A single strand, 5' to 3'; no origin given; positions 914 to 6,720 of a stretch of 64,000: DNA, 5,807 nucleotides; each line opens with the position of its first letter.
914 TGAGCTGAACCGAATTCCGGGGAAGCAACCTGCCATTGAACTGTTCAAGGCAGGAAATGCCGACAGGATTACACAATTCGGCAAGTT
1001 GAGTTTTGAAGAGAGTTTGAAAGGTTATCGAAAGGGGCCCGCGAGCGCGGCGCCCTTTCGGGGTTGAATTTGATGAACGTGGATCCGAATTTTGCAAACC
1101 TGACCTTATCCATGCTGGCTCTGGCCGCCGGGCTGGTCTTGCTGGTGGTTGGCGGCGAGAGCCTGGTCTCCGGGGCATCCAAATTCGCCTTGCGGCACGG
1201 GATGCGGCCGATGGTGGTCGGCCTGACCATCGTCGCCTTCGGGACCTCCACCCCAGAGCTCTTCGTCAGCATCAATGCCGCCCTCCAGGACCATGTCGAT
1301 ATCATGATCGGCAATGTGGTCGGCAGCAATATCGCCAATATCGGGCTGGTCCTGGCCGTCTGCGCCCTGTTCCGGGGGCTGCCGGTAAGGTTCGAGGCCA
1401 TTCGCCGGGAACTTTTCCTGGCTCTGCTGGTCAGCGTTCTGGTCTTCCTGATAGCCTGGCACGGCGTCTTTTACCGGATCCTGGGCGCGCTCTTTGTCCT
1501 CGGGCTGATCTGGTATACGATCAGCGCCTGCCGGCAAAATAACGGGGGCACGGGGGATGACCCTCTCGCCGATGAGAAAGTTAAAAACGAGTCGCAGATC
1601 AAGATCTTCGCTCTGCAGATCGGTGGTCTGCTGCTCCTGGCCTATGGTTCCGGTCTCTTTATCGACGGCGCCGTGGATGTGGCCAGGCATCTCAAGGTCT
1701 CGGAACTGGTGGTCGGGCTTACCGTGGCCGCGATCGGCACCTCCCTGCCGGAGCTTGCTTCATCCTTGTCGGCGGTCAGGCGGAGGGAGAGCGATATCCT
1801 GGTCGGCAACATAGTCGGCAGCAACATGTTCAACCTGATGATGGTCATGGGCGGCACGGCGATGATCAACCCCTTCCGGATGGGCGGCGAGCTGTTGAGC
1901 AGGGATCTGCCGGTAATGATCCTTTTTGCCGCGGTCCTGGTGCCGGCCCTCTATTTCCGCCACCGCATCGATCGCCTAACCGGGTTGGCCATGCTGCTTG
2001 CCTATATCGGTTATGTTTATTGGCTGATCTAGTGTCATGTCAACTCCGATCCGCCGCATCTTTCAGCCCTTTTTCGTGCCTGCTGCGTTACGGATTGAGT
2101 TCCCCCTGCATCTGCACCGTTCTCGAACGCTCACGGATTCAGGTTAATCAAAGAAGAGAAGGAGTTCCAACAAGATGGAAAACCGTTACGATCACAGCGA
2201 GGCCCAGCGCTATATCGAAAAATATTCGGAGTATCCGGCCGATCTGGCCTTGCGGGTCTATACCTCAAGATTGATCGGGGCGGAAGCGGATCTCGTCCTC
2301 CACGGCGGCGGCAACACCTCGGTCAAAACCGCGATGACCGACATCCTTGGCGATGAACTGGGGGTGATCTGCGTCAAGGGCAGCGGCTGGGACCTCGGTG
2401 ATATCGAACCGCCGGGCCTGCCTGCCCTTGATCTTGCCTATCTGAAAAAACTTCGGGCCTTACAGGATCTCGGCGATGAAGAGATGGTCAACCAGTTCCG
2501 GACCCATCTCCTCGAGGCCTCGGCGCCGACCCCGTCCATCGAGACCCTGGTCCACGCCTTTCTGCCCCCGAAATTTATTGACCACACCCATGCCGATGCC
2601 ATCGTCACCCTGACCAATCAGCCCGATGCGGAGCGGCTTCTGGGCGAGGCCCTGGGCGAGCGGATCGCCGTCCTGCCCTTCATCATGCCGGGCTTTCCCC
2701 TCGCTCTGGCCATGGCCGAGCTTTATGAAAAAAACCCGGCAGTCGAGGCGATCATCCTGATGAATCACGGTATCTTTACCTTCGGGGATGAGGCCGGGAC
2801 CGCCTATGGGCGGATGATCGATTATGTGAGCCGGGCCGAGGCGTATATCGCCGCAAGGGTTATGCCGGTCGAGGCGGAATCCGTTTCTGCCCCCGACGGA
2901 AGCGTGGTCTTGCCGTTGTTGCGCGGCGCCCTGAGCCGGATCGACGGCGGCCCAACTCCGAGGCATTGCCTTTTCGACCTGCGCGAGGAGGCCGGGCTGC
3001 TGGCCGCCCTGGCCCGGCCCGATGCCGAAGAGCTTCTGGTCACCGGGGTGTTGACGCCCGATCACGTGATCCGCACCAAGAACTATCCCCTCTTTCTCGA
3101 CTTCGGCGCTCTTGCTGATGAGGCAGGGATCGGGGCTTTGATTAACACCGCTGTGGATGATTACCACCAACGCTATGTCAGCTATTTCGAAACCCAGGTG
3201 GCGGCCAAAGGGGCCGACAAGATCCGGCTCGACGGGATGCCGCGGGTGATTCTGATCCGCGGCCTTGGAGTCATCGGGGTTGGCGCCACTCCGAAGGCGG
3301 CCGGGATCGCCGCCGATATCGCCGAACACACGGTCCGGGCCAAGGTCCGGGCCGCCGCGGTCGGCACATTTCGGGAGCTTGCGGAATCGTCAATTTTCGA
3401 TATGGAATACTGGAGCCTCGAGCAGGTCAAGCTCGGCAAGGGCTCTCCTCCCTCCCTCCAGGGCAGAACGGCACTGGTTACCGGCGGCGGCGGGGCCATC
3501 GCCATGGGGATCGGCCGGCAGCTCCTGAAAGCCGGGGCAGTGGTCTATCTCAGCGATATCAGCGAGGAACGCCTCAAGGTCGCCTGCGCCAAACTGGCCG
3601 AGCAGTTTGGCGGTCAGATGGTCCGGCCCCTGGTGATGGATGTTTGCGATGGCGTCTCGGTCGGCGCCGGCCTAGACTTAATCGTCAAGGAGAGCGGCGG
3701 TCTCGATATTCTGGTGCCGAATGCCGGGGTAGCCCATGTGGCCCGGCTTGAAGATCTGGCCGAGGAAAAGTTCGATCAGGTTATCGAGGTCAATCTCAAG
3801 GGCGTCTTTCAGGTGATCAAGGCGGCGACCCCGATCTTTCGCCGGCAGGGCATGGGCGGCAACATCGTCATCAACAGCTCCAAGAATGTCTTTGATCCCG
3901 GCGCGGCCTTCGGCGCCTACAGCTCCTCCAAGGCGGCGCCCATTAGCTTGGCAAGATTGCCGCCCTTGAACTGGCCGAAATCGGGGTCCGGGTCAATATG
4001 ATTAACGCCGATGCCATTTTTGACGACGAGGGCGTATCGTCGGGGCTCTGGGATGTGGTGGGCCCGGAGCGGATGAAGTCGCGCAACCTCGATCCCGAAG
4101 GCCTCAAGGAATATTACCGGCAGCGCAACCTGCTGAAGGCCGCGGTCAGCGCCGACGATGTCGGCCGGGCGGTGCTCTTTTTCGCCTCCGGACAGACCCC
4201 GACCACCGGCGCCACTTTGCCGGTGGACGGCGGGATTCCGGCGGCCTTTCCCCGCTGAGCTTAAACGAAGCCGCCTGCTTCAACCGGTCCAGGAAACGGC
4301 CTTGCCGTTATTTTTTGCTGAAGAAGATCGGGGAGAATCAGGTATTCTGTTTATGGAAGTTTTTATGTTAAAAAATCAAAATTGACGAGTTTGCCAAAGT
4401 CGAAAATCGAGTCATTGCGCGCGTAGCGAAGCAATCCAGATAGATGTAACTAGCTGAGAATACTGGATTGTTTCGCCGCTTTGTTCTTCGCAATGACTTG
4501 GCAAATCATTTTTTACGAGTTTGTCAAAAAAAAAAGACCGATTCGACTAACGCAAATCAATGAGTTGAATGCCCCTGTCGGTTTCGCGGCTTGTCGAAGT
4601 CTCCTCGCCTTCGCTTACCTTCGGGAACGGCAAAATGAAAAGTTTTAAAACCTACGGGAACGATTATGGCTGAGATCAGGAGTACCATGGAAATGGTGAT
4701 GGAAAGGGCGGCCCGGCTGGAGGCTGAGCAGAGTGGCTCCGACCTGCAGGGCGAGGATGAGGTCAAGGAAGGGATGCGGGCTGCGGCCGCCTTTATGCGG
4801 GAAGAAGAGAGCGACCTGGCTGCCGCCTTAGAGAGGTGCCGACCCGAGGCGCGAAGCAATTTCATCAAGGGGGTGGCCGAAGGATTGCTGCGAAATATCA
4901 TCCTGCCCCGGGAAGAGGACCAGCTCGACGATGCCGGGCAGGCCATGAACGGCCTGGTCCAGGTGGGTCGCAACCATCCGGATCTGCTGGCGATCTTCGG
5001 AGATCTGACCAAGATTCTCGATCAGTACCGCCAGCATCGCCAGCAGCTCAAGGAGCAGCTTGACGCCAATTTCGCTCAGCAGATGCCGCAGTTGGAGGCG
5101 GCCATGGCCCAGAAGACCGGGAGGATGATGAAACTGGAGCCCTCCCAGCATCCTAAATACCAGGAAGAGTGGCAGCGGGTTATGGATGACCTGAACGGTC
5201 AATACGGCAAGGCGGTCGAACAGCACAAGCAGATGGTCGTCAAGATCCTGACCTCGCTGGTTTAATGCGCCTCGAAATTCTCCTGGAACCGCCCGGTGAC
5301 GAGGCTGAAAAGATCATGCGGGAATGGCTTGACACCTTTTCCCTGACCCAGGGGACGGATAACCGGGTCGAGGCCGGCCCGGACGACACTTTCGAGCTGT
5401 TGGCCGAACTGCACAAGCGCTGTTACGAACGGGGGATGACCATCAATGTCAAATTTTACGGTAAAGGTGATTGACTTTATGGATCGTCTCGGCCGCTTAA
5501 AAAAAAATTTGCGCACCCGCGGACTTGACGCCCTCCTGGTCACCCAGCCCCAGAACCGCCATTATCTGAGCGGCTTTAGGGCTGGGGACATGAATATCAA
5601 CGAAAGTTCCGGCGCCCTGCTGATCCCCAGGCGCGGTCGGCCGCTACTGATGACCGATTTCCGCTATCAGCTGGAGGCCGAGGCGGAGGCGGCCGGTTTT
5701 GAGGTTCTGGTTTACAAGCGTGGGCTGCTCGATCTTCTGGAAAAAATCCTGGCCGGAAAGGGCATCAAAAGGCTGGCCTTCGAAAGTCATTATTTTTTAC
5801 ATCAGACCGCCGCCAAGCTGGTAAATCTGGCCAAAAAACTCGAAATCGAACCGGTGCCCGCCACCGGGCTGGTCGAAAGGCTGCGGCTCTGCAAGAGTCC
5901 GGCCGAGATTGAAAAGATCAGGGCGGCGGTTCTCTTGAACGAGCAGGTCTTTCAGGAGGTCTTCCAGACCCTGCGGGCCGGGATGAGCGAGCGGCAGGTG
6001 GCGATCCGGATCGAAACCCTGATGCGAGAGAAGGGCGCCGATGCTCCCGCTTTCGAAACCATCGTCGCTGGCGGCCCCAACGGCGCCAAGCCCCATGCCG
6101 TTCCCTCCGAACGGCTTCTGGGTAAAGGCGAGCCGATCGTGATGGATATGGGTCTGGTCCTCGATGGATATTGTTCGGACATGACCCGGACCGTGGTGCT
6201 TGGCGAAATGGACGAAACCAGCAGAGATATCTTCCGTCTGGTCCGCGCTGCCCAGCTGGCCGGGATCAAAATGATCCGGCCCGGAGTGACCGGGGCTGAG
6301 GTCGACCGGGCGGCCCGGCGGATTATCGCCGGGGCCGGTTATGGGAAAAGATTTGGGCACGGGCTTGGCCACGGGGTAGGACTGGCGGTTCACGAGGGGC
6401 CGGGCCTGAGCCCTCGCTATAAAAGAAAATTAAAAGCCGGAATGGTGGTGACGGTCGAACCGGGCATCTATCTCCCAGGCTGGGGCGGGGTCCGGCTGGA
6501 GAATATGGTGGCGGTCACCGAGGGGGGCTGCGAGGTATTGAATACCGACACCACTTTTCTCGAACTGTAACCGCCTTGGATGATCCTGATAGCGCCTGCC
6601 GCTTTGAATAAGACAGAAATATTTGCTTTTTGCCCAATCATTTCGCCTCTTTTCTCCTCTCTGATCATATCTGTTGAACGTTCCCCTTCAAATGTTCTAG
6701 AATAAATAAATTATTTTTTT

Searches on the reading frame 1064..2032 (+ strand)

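Call 14: search_protein_families(library=pfam, proteins=[window:1064-2032:+], max_evalue=0.00001)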
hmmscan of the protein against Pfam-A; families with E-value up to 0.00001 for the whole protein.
window:1064-2032:+ (322 aa): 1 family
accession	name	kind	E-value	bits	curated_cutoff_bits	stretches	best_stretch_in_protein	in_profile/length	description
PF01699.29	Na_Ca_ex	-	6.5e-62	208.4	24.9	2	182-322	3-150/151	Sodium/calcium exchanger protein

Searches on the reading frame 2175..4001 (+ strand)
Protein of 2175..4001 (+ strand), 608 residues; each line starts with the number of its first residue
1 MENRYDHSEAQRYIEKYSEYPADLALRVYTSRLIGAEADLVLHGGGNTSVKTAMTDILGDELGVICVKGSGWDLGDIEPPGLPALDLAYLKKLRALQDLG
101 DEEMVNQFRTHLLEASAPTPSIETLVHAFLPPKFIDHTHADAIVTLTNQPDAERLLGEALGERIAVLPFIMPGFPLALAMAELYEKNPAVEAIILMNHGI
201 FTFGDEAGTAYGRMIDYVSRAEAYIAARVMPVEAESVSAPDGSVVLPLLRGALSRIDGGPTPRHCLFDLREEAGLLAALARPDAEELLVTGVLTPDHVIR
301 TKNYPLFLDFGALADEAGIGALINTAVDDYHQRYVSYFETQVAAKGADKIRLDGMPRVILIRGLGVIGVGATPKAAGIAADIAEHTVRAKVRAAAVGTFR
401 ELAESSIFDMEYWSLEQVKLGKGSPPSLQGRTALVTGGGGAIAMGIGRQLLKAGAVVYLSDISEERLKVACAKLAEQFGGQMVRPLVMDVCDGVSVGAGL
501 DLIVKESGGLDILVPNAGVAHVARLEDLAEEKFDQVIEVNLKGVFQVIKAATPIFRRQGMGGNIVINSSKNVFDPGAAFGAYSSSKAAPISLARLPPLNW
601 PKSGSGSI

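Call 14: search_protein_families(library=pfam, proteins=[window:2175-4001:+], max_evalue=0.00001)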
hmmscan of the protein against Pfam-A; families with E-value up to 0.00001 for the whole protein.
window:2175-4001:+ (608 aa): 3 families
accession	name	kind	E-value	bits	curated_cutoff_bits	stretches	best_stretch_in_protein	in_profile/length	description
PF00106.31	adh_short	-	3.2e-34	118.6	26.6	1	432-594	2-161/195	short chain dehydrogenase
PF13561.12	adh_short_C2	-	1.2e-25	90.9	27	1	442-594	8-155/236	Enoyl-(Acyl carrier protein) reductase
PF00596.27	Aldolase_II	-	8.9e-21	75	22.2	1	29-224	5-182/183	Class II Aldolase and Adducin N-terminal domain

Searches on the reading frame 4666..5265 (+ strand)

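Call 14: search_protein_families(library=pfam, proteins=[window:4666-5265:+], max_evalue=0.00001)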
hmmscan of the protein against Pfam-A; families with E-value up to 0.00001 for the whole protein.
window:4666-5265:+ (199 aa): 1 family
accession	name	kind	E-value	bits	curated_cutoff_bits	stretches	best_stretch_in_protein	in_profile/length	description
PF20362.3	DUF6657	-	7.6e-12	45.9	27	1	65-189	14-138/142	Family of unknown function (DUF6657)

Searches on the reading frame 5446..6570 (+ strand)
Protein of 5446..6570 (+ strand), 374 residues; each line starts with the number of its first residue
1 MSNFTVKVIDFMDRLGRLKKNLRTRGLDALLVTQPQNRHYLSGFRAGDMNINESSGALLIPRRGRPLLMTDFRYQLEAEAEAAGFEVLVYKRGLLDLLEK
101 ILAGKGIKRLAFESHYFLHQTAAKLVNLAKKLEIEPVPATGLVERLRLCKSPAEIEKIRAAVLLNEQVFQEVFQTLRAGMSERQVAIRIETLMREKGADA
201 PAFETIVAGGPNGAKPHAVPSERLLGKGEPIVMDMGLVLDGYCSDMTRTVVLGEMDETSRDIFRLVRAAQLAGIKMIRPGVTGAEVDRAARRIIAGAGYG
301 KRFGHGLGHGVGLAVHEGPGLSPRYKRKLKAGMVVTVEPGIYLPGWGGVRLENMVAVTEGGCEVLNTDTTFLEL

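Call 14: search_protein_families(library=pfam, proteins=[window:5446-6570:+], max_evalue=0.00001)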
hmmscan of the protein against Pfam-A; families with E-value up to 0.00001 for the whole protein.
window:5446-6570:+ (374 aa): 2 families
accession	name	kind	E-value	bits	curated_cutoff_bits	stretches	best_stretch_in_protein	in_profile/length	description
PF00557.29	Peptidase_M24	-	3.7e-73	246.2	23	1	156-359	1-208/208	Metallopeptidase family M24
PF01321.24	Creatinase_N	-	1.3e-24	87.6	22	1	14-149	1-128/128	Creatinase/Prolidase N-terminal domain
